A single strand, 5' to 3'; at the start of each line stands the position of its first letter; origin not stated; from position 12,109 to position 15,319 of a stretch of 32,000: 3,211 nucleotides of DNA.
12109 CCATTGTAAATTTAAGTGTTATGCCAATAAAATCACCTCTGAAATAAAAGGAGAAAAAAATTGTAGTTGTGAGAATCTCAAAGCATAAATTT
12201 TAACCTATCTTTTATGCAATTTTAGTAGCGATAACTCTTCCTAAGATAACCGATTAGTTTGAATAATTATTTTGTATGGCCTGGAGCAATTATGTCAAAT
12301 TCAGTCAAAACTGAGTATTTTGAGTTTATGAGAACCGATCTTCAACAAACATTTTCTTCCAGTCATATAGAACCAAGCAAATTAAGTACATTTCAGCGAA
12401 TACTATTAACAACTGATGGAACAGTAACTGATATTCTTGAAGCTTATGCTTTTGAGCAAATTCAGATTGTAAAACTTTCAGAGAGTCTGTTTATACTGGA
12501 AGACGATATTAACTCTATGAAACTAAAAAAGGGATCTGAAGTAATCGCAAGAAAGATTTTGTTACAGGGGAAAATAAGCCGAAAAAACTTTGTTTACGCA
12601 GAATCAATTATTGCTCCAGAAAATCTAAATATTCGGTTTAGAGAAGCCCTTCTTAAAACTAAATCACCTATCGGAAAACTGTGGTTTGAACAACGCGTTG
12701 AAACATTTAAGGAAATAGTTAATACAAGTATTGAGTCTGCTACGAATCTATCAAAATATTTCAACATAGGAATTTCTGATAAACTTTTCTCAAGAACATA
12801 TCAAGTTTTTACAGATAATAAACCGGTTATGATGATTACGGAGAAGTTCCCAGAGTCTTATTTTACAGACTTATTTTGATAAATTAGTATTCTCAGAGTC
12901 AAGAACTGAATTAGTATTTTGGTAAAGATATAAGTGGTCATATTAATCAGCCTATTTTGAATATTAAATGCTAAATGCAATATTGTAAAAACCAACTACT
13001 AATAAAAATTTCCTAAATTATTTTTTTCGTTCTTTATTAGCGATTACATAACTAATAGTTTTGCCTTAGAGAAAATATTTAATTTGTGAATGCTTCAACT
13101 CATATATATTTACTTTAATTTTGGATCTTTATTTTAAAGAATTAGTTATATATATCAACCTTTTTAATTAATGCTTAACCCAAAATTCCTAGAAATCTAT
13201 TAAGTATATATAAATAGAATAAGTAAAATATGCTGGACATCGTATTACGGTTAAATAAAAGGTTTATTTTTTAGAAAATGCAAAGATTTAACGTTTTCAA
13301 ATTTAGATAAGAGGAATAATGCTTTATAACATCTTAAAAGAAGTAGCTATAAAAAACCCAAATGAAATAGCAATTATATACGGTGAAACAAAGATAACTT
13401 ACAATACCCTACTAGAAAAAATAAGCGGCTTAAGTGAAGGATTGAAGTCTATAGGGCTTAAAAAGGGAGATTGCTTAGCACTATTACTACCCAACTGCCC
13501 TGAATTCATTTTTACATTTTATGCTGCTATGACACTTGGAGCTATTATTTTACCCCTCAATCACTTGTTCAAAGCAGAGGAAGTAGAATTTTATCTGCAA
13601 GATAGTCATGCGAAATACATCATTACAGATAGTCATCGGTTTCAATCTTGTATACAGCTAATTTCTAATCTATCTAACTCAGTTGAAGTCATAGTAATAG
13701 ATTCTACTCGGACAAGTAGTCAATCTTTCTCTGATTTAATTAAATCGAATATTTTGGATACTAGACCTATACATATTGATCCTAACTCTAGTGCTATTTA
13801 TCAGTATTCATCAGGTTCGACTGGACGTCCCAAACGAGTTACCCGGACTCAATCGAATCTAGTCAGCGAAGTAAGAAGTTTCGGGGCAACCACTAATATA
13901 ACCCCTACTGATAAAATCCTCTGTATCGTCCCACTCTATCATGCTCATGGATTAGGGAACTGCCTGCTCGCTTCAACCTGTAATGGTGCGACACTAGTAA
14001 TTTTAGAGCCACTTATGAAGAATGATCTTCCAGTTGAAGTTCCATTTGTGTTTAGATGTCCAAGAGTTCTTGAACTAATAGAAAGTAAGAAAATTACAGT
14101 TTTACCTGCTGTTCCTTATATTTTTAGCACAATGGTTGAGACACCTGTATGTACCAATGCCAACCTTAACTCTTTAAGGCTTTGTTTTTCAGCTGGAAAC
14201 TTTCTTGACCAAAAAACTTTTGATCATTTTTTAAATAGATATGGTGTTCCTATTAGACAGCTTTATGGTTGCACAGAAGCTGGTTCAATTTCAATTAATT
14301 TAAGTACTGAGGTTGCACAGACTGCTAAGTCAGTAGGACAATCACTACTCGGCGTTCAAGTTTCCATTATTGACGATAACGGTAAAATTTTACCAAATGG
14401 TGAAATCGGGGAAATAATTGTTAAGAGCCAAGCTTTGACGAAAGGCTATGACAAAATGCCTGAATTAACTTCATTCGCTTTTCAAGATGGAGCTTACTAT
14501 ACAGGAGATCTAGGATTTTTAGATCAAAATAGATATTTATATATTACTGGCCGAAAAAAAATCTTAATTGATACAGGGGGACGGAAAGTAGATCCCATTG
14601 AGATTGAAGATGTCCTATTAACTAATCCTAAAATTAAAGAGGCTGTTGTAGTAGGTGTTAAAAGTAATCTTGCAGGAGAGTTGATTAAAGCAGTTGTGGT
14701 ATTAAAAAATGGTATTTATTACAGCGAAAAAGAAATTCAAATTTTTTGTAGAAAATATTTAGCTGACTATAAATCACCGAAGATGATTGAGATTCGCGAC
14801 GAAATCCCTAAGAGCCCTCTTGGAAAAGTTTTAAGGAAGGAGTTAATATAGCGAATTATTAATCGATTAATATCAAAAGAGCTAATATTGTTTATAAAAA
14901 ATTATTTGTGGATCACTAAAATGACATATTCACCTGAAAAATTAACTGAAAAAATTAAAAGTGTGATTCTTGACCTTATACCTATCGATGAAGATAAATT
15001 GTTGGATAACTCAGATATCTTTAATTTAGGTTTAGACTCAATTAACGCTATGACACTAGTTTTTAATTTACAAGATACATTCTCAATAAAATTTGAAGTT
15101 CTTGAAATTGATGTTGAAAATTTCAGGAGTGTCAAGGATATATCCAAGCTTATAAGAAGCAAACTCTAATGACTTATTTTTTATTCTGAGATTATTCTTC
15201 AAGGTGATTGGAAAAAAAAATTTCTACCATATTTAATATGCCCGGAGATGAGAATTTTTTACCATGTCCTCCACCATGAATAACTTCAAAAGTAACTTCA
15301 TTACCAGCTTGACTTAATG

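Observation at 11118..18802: An AT-rich, HIP1-free island encodes a minimal aryl-acid NRPS-like pathway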

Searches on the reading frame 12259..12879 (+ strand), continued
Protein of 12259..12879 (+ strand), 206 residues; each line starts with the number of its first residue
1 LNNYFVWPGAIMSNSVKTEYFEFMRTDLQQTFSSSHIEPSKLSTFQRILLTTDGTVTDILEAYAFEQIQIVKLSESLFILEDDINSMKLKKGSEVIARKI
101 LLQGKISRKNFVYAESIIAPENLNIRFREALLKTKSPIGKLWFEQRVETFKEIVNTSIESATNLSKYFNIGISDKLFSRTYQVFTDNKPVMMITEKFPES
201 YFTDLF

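Call 48: search_protein_families(library=pfam, proteins=[L091:12208-13938:+, L091:14031-15323:+, L151:18262-19368:+, L151:8750-9850:+, L130:8701-9909:+, L091:4065-4901:+, L151:4830-6323:+, L102:7577-9226:+, L117:8209-9660:+, L117:6631-8106:+], max_evalue=0.0001)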
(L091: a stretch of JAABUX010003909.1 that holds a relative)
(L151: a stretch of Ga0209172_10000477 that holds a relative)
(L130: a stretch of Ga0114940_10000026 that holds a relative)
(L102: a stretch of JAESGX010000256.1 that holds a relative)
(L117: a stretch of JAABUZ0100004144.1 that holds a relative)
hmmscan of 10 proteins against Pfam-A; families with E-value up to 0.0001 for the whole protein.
L091:12208-13938:+ (576 aa): 3 families
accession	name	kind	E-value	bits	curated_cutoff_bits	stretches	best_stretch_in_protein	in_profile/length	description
PF04820.20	Trp_halogenase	-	2.3e-08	33.8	21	1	110-441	151-436/458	Tryptophan halogenase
PF01266.30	DAO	-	3.8e-05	23.8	27.9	0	9-40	1-30/353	FAD dependent oxidoreductase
PF05834.18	Lycopene_cycl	-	4.9e-05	23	23.4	0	9-43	1-35/380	Lycopene cyclase protein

L091:14031-15323:+ (430 aa): 1 family
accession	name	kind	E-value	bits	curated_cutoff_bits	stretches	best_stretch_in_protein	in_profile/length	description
PF01494.25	FAD_binding_3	-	9.7e-73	245.8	22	1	38-379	1-348/349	FAD binding domain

L151:18262-19368:+ (368 aa): 1 family
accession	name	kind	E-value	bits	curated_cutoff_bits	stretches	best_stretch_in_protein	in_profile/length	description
PF07883.17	Cupin_2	-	1.4e-11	44.4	27.2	1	115-180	5-69/70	Cupin domain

L151:8750-9850:+ (366 aa): 3 families
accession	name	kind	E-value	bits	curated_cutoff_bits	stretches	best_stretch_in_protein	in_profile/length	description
PF00793.26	DAHP_synth_1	-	7.8e-88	294.3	25.5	1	93-336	9-266/270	DAHP synthetase I family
PF18152.6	DAHP_snth_FXD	-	2.2e-17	63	27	1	1-68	1-67/67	DAHP synthase ferredoxin-like domain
PF03102.20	NeuB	-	2.2e-06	27.7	22.1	1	155-343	59-238/241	NeuB family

L130:8701-9909:+ (402 aa): 3 families
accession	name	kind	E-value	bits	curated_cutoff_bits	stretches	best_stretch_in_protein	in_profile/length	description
PF13472.12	Lipase_GDSL_2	-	3.7e-25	89.9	32.9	1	56-239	1-177/178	GDSL-like Lipase/Acylhydrolase family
PF00657.28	Lipase_GDSL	-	2.9e-16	60.7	23.6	1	54-245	1-208/208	GDSL-like Lipase/Acylhydrolase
PF00353.25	HemolysinCabind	-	1.1e-07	32.1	23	1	262-296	1-35/36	RTX calcium-binding nonapeptide repeat (4 copies)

L091:4065-4901:+ (278 aa): 5 families
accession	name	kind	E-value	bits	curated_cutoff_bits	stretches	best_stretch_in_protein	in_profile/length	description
PF13561.12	adh_short_C2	-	6.9e-67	225.9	27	1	46-276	6-236/236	Enoyl-(Acyl carrier protein) reductase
PF00106.31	adh_short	-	1.4e-57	194.8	26.6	1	37-222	1-189/195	short chain dehydrogenase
PF08659.16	KR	-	1.4e-16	61.3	22.6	1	39-194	3-161/180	KR domain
PF23441.1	SDR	-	1.7e-07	31.3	27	1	40-274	11-254/258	SDR-like rossmann domain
PF01370.27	Epimerase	-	1e-06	28.8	20.9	1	39-180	1-125/240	NAD dependent epimerase/dehydratase family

L151:4830-6323:+ (497 aa): 0 families

L102:7577-9226:+ (549 aa): 2 families
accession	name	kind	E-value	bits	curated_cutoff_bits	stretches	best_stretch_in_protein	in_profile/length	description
PF00353.25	HemolysinCabind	-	6.4e-22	77.6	23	3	229-263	2-36/36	RTX calcium-binding nonapeptide repeat (4 copies)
PF07883.17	Cupin_2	-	3.5e-11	43.1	27.2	1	78-138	9-68/70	Cupin domain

L117:8209-9660:+ (483 aa): 1 family
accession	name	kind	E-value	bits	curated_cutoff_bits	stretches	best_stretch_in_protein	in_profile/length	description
PF00067.27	p450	-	2.2e-92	310.7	22.8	1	16-470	1-452/462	Cytochrome P450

L117:6631-8106:+ (491 aa): 7 families
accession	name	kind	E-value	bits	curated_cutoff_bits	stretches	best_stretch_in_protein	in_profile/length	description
PF04820.20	Trp_halogenase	-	7.5e-45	154.1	21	2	106-425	147-433/458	Tryptophan halogenase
PF01494.25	FAD_binding_3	-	1.3e-24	87.6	22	1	18-345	2-328/349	FAD binding domain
PF01266.30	DAO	-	4.7e-10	40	27.9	0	20-50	2-33/353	FAD dependent oxidoreductase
PF12831.13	FAD_oxidored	-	1.1e-08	35.2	27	1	19-49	1-31/416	FAD dependent oxidoreductase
PF07992.20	Pyr_redox_2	-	3.1e-07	30.5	26.1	1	19-49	2-33/291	Pyridine nucleotide-disulphide oxidoreductase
PF00890.30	FAD_binding_2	-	1.4e-06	28.2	20.4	0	20-49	2-31/414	FAD binding domain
PF13450.12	NAD_binding_8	-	2.2e-06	28.3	21.9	1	22-49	1-28/68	NAD(P)-binding Rossmann-like domain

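Call 74: predict_structure(alignment_id=A4)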
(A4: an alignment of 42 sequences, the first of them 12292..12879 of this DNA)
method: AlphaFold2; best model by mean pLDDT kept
length: 195 residues; sequences in the alignment: 42
mean_pLDDT: 74.5   pTM: 0.70
mean pLDDT of the five models: 74.5, 74.3, 72.4, 72.2, 72.0
residues with pLDDT >= 90: 37; 70-90: 91; 50-70: 39; < 50: 28
segments of 3 or more residues with pLDDT < 50: 1-10, 16-24, 42-46
pLDDT, mean of each block of 10 residues (from residue 1): 39 47 53 60 50 67 89 92 91 71 89 88 77 79 85 89 88 88 85 57
secondary structure, 60 per line:
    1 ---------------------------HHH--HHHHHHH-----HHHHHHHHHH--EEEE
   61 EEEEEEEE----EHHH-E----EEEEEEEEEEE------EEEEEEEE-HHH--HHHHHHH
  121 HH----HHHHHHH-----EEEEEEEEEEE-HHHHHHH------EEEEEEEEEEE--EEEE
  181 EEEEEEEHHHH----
elements in order: H33-39 H45-54 E57-68 E83-93 E100-107 H114-122 H127-133 E139-149 H151-157 E164-174 E177-187 H188-191

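Call 76: fold_search(model_id=the predicted structure, library=pdb)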
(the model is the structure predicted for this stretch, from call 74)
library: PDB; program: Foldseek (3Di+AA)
matches with E <= 10: 1001; with E <= 0.001: 45
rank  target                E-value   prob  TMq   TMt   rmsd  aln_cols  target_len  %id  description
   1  2nwi_F                1.1e-09  1.00  0.65  0.77   3.8       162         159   28  Crystal structure of protein AF1396 from Archaeoglobus fulgidus, Pfam DUF98 (released 2006-11-21)
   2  2nwi_A                2.6e-09  1.00  0.63  0.75   4.1       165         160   29  Crystal structure of protein AF1396 from Archaeoglobus fulgidus, Pfam DUF98 (released 2006-11-21)
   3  2nwi_B                5.5e-09  1.00  0.62  0.77   4.0       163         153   27  Crystal structure of protein AF1396 from Archaeoglobus fulgidus, Pfam DUF98 (released 2006-11-21)
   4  4zsi_A                4.5e-06  1.00  0.53  0.61   4.4       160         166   12  Crystal structure of the effector-binding domain of DasR (DasR-EBD) in complex with glucosamine-6-phosphate (released 2016-06-08)
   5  4zsk_B                7.1e-06  1.00  0.56  0.65   4.0       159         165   11  Crystal structure of the effector-binding domain of DasR (DasR-EBD) in complex with N-acetylglucosamine-6-phosphate (released 2016-06-08)
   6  4zs8_A                8.4e-06  1.00  0.52  0.45   4.5       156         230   11  Crystal structure of ligand-free, full length DasR (released 2016-06-08)
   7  9i0v_A                1.1e-05  1.00  0.53  0.45   4.6       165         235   13  Crystal structure of DasR in complex with a synthetic DasR-binding RNA aptamer (released 2026-01-28)
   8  4zsb                  1.5e-05  1.00  0.49  0.57   4.1       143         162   12  Crystal structure of the ligand-free effector-binding domain of DasR (DasR-EBD) (released 2016-06-08)
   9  3cnv_D                1.6e-05  1.00  0.46  0.55   4.7       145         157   12  Crystal structure of the ligand-binding domain of a putative GntR-family transcriptional regulator from Bordetella bro (released 2008-04-29)
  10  4zsi_B                1.9e-05  1.00  0.53  0.61   4.5       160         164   12  Crystal structure of the effector-binding domain of DasR (DasR-EBD) in complex with glucosamine-6-phosphate (released 2016-06-08)
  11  3cnv_C                2.7e-05  1.00  0.47  0.55   4.6       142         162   12  Crystal structure of the ligand-binding domain of a putative GntR-family transcriptional regulator from Bordetella bro (released 2008-04-29)
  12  3cnv_A                3.2e-05  1.00  0.47  0.57   4.7       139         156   13  Crystal structure of the ligand-binding domain of a putative GntR-family transcriptional regulator from Bordetella bro (released 2008-04-29)
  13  4zs8_B                3.4e-05  1.00  0.52  0.45   4.5       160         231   12  Crystal structure of ligand-free, full length DasR (released 2016-06-08)
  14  3cnv_B                4.8e-05  1.00  0.46  0.55   4.8       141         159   13  Crystal structure of the ligand-binding domain of a putative GntR-family transcriptional regulator from Bordetella bro (released 2008-04-29)
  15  3f8m_B                6.0e-05  1.00  0.51  0.45   3.9       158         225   11  Crystal Structure of PhnF from Mycobacterium smegmatis (released 2009-11-17)
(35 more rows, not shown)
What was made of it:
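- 12292..12879 (+): DUF98 / Rv2949c-like chorismate pyruvate-lyase family protein (195 aa from the ATG; an upstream in-frame TTG lies at 12259). The AlphaFold model (pLDDT 74.5) matches 2NWI, UTRA domains and UbiC (calls 74, 76).
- On Ambigol-type 4-HBA tethering module (Ab5, Ab6, Ab8, Ab9): The fold matches 2NWI and UbiC (call 76).
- The DUF98 fold is shared with the effector domains of GntR regulators (call 76).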

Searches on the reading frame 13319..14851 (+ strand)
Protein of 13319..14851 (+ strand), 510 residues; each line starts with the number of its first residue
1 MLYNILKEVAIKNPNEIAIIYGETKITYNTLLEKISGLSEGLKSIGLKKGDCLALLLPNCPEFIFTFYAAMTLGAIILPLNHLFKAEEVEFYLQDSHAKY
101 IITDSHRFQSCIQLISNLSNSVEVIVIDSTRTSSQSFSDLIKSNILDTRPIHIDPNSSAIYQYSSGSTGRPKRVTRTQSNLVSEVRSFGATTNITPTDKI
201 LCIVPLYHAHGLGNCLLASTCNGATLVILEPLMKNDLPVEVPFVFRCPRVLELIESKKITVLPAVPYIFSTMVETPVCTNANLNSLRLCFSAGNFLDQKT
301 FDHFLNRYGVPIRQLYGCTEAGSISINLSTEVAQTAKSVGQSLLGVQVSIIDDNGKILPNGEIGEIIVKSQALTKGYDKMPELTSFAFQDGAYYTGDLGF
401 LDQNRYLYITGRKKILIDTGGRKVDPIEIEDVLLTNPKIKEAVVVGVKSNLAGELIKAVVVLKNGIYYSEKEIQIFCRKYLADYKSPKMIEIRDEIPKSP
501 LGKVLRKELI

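Call 5: search_protein_families(library=pfam, proteins=[window:13319-14851:+], max_evalue=0.01)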
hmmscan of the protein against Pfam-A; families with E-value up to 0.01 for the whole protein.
window:13319-14851:+ (510 aa): 3 families
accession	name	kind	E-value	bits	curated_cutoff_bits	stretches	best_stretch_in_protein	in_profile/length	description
PF00501.34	AMP-binding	-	2.5e-79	267.3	29.9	1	7-377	2-383/384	AMP-binding enzyme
PF13193.12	AMP-binding_C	-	1.8e-16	61.3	24.5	1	428-503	1-76/76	AMP-binding enzyme C-terminal domain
PF23562.2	AMP-binding_C_3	-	8.3e-05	23.4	20.8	1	415-457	3-46/124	AMP-binding enzyme C-terminal domain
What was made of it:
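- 13319..14851 (+): Free-standing ANL (adenylate-forming) ligase, 510 aa; inferred to adenylate 4-hydroxybenzoate and load the ACP. AMP-binding plus AMP-binding_C (call 5).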

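Call 6: search_protein_families(library=ncbifam, proteins=[window:13319-14851:+], max_evalue=0.01)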
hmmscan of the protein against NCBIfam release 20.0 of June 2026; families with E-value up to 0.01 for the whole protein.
window:13319-14851:+ (510 aa): 109 families (the best 25 are shown)
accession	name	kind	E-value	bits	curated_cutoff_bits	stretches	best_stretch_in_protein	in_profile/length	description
NF004837.0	PRK06187.1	subfamily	2e-112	376.2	476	1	2-509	10-518/531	long-chain-fatty-acid--CoA ligase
NF006182.0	PRK08316.1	subfamily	5.4e-90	302.3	663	1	4-509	15-513/523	fatty acyl-CoA synthetase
NF005307.0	PRK06839.1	equivalog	2.7e-81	273.7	748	1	9-509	11-489/496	o-succinylbenzoate--CoA ligase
NF004114.0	PRK05605.1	equivalog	3e-81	273.5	766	2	135-509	196-565/575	long-chain-fatty-acid--CoA ligase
NF006181.0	PRK08314.1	subfamily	9.9e-81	271.7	705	2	136-509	185-550/563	long-chain-fatty-acid--CoA ligase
NF005702.0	PRK07514.1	subfamily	2.2e-80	270.5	558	1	2-507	5-494/506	malonyl-CoA synthase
NF005676.0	PRK07470.1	equivalog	2.8e-80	270.4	774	1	2-508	22-524/544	acyl-CoA synthetase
NF052269.1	Staph_lig_FadD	equivalog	1.2e-78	264.7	650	1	2-509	2-489/499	long-chain-fatty-acid--CoA ligase FadD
NF005801.1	PRK07656.1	equivalog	1.2e-77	261.6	657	1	5-509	6-499/500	FadD3 family acyl-CoA ligase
NF005220.0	PRK06710.1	equivalog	4e-77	259.6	1116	2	152-510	201-550/563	long-chain-fatty-acid--CoA ligase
NF002966.0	PRK03640.1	equivalog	5.5e-77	259.4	556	1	4-509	6-476/483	o-succinylbenzoate--CoA ligase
TIGR03098.1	ligase_PEP_1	hypoth_equivalog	3.6e-74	250.1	592.35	1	4-509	4-514/517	acyl-CoA ligase (AMP-forming), exosortase A system-associated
NF009233.0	PRK12583.1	subfamily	8.4e-74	248.9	832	1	4-506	22-543/558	fatty acid CoA ligase family protein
NF004511.1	PRK05852.1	equivalog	1.1e-73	248.7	650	1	3-508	2-499/505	FadD7 family fatty acid--CoA ligase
NF004797.0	PRK06145.1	equivalog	9.4e-72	241.9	850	1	10-508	12-490/499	acyl-CoA synthetase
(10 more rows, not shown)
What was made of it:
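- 13319..14851 (+): All NCBIfam hits are below their cut-offs (call 6).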

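Call 19: search_solved_structures(query=window:13319-14851:+, max_evalue=1e-30, show_alignments=0)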
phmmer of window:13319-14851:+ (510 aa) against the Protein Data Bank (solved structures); distinct sequences matched with E-value up to 1e-30: 101 (the best 60 are shown).
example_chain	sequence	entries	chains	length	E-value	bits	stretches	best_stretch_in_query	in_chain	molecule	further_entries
5ie0_A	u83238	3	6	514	1.5e-70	241.5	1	3-507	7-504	Oxalate--CoA ligase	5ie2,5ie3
6qjz_A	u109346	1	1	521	3e-70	240.5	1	4-507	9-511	oxalyl CoA-synthetase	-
5bsw_A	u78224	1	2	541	5.3e-67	229.8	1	36-509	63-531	4-coumarate--CoA ligase 2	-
5u95_A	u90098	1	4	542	7.1e-67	229.4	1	36-509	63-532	4-coumarate--CoA ligase 2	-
5bsm_A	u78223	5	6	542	3.4e-66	227.1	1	36-509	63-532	4-coumarate--CoA ligase 2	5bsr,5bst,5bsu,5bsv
3a9u_A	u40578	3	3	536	8.5e-61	209.3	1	37-509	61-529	4-coumarate--CoA ligase | 4-coumarate:CoA ligase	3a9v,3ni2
3r44_A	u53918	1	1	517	2.6e-60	207.8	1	24-507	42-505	fatty acyl CoA synthetase FADD13 (FATTY-ACYL-CoA SYNTHETASE)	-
8wev_A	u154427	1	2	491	1.4e-55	192.1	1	12-508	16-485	Feruloyl-CoA Synthetase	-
8weu_A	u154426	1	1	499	1.5e-55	192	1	12-508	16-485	Fatty-acyl-CoA synthase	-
3tsy_A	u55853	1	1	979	7.1e-54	186.5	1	38-509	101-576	Fusion Protein 4-coumarate--CoA ligase 1, Resveratrol synthase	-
8aff_A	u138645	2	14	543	8e-53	183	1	49-507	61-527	Oxalate--CoA ligase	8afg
4gxq_A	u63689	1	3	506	1.3e-52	182.4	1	12-506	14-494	Malonyl CoA synthetase, Benzoate-CoA ligase Chimeric protein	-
4fuq_A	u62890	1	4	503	1.5e-52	182.1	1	12-507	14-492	Malonyl CoA synthetase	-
4gxr_A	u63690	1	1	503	4.8e-52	180.5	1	12-506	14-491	Malonyl CoA synthetase, Benzoate-CoA ligase Chimeric protein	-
5x8f_A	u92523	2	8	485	9e-52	179.6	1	8-509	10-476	2-succinylbenzoate--CoA ligase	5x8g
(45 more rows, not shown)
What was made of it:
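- On Aryl-capped NRPS (EntE/EntB/EntF type): Oxalyl-CoA ligase and 4CL score 1e-67 to 1e-70 (call 19).
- EntE, DhbE and benzoate-CoA ligases score far below 4CL, oxalyl-CoA ligase and FadD13 (call 19).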

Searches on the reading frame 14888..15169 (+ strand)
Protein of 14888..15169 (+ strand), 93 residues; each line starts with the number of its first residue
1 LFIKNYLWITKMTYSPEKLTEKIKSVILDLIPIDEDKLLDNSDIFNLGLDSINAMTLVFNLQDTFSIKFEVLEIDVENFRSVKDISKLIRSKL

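Call 5: search_protein_families(library=pfam, proteins=[window:14888-15169:+], max_evalue=0.01)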
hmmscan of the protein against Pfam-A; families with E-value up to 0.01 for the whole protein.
window:14888-15169:+ (93 aa): 1 family
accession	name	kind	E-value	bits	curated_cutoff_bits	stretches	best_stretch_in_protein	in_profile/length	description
PF00550.31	PP-binding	-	7.1e-11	42.6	20.8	1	21-89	1-67/67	Phosphopantetheine attachment site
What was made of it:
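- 14921..15169 (+): Free-standing acyl/aryl carrier protein, 82 aa, with the GLDS phosphopantetheine site. PF00550 scores 42.6 bits (call 5).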

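Call 6: search_protein_families(library=ncbifam, proteins=[window:14888-15169:+], max_evalue=0.01)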
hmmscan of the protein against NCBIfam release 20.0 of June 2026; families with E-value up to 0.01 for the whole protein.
window:14888-15169:+ (93 aa): 15 families
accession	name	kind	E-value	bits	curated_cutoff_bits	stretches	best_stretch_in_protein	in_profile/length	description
NF002148.0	PRK00982.1-2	subfamily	6.1e-09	35.6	71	1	17-92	3-77/79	acyl carrier protein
NF002150.0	PRK00982.1-4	subfamily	3.8e-07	30.3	66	1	18-92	5-78/80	acyl carrier protein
NF052616.1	ACP_for_OlsHI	equivalog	3.9e-07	30.3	130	1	18-92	3-80/83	ornithine lipid biosynthesis acyl carrier protein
NF005480.0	PRK07081.1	equivalog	7.6e-07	29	72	1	32-89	16-73/83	acyl carrier protein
NF003757.0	PRK05350.1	equivalog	5.4e-06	26.5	65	1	17-89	5-73/83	acyl carrier protein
NF002151.0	PRK00982.1-5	equivalog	8.2e-06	25.9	92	1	19-90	4-74/78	acyl carrier protein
NF058660.1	cispen_ACP_AmcB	equivalog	1.6e-05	25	80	1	23-91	6-77/80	cispentacin biosynthesis acyl carrier protein AmcB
TIGR00517.1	acyl_carrier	equivalog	1.8e-05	24.6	70.45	1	18-92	3-76/77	acyl carrier protein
NF003464.0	PRK05087.1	equivalog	5.8e-05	23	68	1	22-87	6-72/78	D-alanine--poly(phosphoribitol) ligase subunit DltC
NF002147.0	PRK00982.1-1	equivalog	0.00012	21.8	84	1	13-90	2-78/83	acyl carrier protein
NF002149.0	PRK00982.1-3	equivalog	0.00013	21.8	106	1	18-81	3-65/78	acyl carrier protein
NF006031.0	PRK08172.1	equivalog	0.00019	22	76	1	21-93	7-78/82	acyl carrier protein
NF009104.0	PRK12449.1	equivalog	0.00032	20.6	70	1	46-90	34-76/80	acyl carrier protein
TIGR03443.1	alpha_am_amid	equivalog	0.0012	16.3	1030.1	1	18-71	848-901/1390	L-aminoadipate-semialdehyde dehydrogenase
NF005079.0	PRK06508.1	equivalog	0.003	17.9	83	1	21-71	6-57/93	acyl carrier protein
